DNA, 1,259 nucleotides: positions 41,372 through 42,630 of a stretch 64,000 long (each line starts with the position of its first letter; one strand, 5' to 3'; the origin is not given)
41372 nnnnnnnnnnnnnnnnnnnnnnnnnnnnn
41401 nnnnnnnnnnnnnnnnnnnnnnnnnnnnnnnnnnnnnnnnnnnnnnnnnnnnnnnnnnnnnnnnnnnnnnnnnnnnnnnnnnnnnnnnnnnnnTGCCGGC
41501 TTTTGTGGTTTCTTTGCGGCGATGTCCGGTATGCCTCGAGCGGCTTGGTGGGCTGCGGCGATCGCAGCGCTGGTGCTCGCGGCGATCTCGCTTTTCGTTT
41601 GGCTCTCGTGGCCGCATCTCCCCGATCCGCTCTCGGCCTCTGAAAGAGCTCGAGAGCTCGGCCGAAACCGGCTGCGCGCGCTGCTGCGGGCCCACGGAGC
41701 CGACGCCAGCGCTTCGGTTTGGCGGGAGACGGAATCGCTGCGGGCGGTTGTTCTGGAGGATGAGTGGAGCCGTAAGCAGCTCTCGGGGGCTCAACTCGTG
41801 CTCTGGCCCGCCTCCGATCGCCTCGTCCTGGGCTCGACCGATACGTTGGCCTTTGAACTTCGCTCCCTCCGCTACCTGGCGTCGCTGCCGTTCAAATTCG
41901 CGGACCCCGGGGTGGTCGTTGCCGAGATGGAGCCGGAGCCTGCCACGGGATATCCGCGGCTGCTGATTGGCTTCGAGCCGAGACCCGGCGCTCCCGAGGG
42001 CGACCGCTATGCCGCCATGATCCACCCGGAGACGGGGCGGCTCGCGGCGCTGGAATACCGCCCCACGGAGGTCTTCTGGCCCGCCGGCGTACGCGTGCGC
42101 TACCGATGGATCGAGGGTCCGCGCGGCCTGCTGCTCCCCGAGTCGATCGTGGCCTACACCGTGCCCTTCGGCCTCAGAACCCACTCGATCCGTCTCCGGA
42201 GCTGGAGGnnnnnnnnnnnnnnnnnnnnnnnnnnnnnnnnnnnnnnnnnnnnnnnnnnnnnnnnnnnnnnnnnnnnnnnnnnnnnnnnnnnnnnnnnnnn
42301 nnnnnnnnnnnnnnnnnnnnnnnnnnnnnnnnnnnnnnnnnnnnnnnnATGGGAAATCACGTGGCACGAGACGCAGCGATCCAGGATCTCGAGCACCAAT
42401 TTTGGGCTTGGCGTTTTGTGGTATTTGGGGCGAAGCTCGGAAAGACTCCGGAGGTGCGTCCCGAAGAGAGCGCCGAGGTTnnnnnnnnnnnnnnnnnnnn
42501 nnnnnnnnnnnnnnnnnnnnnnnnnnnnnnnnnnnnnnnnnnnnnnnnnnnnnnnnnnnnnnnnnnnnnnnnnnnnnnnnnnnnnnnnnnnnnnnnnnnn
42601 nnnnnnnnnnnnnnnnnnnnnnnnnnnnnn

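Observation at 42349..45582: ECF sigma domain fused in frame to a TM helix and about 800 aa of extracytoplasmic repeats: a one-polypeptide trans-envelope signalling candidate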

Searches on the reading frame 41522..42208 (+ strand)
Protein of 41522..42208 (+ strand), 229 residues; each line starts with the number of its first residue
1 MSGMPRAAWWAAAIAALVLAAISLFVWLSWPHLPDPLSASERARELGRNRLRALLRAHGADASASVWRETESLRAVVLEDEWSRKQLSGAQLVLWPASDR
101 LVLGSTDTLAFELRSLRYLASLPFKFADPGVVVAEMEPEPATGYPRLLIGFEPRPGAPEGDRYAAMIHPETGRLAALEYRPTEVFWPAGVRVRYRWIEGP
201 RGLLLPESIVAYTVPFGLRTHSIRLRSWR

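Call 7: search_protein_families(library=pfam, proteins=[window:41522-42208:+], max_evalue=0.01)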
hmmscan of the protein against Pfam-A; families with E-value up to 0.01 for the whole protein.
window:41522-42208:+ (229 aa): 0 families

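Call 36: list_cluster_members(proteins=[P0001, P0002, window:41522-42208:+, window:45916-46458:+])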
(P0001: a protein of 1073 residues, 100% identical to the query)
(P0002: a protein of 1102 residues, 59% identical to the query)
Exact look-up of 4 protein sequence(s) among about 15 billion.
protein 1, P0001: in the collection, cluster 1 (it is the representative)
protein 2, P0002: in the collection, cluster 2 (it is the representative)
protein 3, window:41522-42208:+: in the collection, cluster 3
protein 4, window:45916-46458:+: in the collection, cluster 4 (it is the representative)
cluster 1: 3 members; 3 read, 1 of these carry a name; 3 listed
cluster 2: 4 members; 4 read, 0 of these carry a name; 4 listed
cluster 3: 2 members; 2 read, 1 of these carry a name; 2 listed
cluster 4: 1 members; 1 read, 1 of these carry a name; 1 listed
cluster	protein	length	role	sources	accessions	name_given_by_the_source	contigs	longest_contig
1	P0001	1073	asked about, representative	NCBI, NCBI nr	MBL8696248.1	MAG: sigma-70 family RNA polymerase sigma factor [Planctomycetes bacterium] | sigma-70 family RNA polymerase sigma factor [Planctomycetota bacterium]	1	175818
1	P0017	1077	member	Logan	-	-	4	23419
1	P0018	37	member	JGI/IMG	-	-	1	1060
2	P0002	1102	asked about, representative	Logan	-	-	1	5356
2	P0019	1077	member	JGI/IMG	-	-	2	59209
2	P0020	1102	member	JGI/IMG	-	-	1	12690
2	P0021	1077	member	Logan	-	-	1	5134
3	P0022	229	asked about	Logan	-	-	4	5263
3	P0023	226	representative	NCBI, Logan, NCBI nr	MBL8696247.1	MAG: hypothetical protein JNJ88_19280 [Planctomycetes bacterium] | hypothetical protein [Planctomycetota bacterium]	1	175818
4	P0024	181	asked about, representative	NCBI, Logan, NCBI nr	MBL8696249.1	MAG: hypothetical protein JNJ88_19290 [Planctomycetes bacterium] | hypothetical protein [Planctomycetota bacterium]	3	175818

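Call 51: search_solved_structures(query=window:41522-42208:+, max_evalue=10)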
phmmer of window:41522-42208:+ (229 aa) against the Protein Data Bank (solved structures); distinct sequences matched with E-value up to 10: 0.

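Call 53: find_homologous_proteins(query=window:41522-42208:+, max_evalue=1)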
Query window:41522-42208:+ (229 aa): 2 proteins with E <= 1 among 7192 candidates.
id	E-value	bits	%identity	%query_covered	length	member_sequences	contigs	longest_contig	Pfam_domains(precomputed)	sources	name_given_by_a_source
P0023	1.3e-143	494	100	99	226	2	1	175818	-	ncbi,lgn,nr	ncbi:MAG: hypothetical protein JNJ88_19280 [Planctomycetes bacterium]|nr:hypothetical protein [Planc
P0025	1.1e-110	387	78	100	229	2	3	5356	-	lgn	-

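Call 71: search_protein_families(library=ncbifam, proteins=[window:41522-42208:+], max_evalue=1)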
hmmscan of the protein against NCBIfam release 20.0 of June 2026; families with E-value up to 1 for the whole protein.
window:41522-42208:+ (229 aa): 0 families

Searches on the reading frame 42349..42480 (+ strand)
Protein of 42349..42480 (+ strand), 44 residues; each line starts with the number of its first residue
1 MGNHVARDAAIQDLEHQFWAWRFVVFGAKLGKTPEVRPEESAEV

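Call 62: search_protein_families(library=pfam, proteins=[window:42349-42480:+], max_evalue=1)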
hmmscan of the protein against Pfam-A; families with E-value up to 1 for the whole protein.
window:42349-42480:+ (44 aa): 0 families
